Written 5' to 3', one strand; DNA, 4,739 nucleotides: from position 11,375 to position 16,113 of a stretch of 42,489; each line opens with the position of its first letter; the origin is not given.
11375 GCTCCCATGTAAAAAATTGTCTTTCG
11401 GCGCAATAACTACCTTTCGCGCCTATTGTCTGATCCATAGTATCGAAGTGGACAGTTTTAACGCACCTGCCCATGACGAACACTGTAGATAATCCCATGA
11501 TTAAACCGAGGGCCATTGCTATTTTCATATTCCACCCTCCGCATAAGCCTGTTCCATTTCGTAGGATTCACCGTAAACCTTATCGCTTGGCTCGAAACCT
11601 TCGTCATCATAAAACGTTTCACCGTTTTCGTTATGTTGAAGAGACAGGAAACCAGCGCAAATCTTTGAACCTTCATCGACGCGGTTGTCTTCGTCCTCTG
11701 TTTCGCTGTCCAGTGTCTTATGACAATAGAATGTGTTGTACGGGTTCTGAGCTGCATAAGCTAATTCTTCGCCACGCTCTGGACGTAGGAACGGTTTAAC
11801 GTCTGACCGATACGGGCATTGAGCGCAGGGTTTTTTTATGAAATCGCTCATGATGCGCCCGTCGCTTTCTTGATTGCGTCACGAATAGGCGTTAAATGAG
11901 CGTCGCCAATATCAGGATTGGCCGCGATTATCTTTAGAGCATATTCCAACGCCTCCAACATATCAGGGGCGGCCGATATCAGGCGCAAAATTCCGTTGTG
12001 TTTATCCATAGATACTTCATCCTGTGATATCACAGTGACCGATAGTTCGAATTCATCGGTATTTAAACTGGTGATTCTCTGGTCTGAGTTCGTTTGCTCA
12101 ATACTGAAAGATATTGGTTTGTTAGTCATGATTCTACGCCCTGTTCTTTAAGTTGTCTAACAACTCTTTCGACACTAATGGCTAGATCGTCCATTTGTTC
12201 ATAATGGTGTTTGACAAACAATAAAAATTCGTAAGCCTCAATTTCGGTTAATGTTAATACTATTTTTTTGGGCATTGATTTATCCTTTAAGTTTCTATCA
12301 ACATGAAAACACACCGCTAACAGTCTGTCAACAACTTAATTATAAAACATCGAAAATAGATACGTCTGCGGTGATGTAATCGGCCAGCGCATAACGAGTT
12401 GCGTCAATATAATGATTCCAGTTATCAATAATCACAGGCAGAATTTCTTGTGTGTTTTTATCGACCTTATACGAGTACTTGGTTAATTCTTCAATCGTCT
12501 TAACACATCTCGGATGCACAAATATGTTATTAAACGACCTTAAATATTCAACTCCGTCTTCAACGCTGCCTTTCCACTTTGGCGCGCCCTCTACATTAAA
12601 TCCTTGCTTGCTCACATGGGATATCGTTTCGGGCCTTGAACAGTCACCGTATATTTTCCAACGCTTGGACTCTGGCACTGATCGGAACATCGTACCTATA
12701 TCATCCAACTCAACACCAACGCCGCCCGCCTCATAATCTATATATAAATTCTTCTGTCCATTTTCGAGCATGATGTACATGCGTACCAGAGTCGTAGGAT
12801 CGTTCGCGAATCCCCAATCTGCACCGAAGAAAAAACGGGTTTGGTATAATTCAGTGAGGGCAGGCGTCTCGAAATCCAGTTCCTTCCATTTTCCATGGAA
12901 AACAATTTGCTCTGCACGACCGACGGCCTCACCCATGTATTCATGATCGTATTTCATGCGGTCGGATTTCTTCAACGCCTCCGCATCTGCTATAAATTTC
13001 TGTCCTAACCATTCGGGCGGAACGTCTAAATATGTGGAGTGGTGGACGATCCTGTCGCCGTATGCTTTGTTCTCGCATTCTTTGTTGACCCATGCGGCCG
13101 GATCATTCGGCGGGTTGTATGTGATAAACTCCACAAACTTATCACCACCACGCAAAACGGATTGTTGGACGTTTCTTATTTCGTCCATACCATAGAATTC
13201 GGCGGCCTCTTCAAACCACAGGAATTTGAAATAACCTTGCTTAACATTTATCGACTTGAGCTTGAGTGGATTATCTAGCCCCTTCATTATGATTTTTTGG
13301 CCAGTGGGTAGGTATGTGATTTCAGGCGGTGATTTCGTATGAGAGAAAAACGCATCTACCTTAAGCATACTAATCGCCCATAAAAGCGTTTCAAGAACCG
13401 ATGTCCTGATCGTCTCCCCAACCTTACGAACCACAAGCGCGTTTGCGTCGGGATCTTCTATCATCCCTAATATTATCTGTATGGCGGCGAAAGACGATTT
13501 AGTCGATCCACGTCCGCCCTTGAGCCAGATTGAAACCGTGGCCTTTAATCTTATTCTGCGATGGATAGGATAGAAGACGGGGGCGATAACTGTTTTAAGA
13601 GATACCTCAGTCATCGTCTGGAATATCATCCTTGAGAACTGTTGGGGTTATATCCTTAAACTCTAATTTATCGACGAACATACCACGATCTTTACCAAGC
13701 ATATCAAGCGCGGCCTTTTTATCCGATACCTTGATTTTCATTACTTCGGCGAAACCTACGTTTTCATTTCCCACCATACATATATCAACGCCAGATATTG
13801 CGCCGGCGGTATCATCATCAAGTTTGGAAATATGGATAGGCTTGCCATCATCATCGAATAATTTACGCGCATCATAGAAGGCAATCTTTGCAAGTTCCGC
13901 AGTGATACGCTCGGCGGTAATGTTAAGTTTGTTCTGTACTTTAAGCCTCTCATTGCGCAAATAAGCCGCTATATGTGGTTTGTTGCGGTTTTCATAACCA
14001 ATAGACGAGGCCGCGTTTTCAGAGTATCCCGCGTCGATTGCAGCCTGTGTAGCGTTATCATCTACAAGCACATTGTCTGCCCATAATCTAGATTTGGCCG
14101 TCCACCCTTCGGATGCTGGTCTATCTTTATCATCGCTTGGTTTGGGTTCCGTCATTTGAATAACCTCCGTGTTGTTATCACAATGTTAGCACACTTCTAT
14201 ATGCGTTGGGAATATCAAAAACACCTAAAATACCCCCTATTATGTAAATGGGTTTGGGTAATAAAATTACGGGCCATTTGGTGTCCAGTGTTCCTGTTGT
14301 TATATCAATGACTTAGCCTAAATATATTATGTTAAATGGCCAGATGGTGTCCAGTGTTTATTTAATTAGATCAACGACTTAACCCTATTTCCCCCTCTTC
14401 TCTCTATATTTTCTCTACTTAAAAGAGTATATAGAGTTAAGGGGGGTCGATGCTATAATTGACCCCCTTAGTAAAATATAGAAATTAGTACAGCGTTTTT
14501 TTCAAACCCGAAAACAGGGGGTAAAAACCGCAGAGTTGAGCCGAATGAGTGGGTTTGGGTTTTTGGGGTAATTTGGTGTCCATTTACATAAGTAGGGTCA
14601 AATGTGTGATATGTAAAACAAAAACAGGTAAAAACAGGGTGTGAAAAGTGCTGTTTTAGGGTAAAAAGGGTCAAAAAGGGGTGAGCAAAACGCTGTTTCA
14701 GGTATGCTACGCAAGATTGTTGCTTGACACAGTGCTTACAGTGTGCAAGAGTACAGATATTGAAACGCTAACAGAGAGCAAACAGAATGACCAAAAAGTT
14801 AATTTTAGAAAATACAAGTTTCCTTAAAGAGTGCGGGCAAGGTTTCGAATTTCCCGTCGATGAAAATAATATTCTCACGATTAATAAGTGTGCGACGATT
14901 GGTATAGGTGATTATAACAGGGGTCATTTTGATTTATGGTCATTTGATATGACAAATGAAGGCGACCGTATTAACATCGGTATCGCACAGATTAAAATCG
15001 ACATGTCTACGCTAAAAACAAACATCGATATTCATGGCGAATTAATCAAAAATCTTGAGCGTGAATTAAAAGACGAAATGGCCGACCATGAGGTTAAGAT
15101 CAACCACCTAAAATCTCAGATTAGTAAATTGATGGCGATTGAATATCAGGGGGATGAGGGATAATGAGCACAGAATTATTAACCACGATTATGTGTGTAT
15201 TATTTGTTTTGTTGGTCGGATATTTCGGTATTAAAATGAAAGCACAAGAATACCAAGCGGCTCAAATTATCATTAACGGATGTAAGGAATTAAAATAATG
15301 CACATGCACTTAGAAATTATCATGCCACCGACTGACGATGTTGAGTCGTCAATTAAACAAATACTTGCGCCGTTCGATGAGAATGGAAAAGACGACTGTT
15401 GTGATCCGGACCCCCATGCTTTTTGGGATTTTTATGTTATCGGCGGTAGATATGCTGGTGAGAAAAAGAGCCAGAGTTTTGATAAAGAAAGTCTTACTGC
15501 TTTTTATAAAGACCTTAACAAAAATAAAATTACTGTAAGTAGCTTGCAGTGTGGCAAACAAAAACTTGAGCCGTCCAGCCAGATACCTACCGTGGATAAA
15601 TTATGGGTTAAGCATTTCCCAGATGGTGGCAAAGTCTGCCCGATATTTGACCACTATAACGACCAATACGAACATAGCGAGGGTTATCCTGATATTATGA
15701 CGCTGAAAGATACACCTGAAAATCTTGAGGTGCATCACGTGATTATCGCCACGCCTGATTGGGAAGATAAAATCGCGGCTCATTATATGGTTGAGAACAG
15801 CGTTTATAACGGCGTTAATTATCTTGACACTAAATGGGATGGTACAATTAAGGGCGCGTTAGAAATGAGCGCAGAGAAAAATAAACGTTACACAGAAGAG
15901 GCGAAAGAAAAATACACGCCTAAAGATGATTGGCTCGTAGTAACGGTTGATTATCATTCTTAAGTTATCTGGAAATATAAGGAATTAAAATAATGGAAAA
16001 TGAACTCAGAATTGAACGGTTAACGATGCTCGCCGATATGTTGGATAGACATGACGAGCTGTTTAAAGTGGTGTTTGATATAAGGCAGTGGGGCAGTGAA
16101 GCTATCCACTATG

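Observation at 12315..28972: A 19-bp bipartite box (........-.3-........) sits on the -35 of every rightward early promoter and recurs at two places in the late arm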

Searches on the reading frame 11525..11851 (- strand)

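Call 76: search_protein_families(library=phrogs, proteins=[window:11525-11851:-], max_evalue=0.001)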
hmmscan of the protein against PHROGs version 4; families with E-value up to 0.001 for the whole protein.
window:11525-11851:- (108 aa): 1 family
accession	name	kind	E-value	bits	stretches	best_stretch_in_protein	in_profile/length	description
phrog_5443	-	unknown function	1.5e-11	45.3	1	5-76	110-179/287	-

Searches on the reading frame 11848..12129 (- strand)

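Call 8: search_protein_families(library=phrogs, proteins=[window:11848-12129:-], max_evalue=0.001)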
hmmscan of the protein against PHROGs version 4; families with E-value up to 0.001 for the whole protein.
window:11848-12129:- (93 aa): 1 family
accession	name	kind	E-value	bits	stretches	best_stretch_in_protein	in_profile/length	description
phrog_1273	-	unknown function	6.6e-11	43.5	1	16-93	21-101/103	-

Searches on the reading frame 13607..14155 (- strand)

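Call 8: search_protein_families(library=phrogs, proteins=[window:13607-14155:-], max_evalue=0.001)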
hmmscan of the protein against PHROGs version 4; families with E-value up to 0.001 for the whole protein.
window:13607-14155:- (182 aa): 4 families
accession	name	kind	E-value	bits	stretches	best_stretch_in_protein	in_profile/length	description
phrog_51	-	head and packaging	3.9e-27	96.6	1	11-181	82-237/261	terminase small subunit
phrog_17390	-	unknown function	6.8e-13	49.3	1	19-76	4-61/69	-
phrog_2606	-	head and packaging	1.3e-07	32.3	1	33-95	104-167/310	terminase small subunit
phrog_641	-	head and packaging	1.7e-06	29.7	1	19-76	4-61/162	terminase small subunit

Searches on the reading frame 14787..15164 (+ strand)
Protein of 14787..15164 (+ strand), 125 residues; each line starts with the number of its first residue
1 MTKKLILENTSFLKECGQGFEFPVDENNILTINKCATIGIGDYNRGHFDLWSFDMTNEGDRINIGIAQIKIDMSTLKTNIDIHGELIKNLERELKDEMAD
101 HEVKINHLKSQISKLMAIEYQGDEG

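Call 6: search_protein_families(library=phrogs, proteins=[window:14787-15164:+], max_evalue=0.001)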
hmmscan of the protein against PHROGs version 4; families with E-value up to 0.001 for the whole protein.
window:14787-15164:+ (125 aa): 1 family
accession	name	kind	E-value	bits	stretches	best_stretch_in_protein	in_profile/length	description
phrog_2479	-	unknown function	0.00071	20.9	1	52-123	28-100/107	-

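Call 28: search_protein_families(library=pfam, proteins=[window:14787-15164:+], max_evalue=1)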
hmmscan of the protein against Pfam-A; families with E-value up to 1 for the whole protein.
window:14787-15164:+ (125 aa): 3 families
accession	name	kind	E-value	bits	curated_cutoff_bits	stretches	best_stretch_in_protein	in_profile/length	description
PF25764.1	KIF21A_4th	-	0.0076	16.4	33.1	1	67-115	24-73/183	KIF21A-like domain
PF24026.1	DUF7337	-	0.012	16.1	30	1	66-109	6-49/61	Family of unknown function (DUF7337)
PF17111.11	PigL_N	-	0.065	13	27.2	1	61-113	128-181/209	Pigment biosynthesis cluster protein PigL N-terminal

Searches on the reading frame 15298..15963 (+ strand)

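Call 6: search_protein_families(library=phrogs, proteins=[window:15298-15963:+], max_evalue=0.001)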
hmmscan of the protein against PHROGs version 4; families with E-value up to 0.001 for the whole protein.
window:15298-15963:+ (221 aa): 0 families

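Call 32: search_protein_families(library=pfam, proteins=[window:15298-15963:+], max_evalue=0.1)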
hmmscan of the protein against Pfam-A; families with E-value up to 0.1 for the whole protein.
window:15298-15963:+ (221 aa): 1 family
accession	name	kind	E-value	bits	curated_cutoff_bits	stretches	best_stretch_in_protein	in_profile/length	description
PF15637.11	Tox-HNH-HHH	-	0.00033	21.4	26.1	1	50-110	11-68/103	HNH/Endo VII superfamily nuclease toxin with a HHH motif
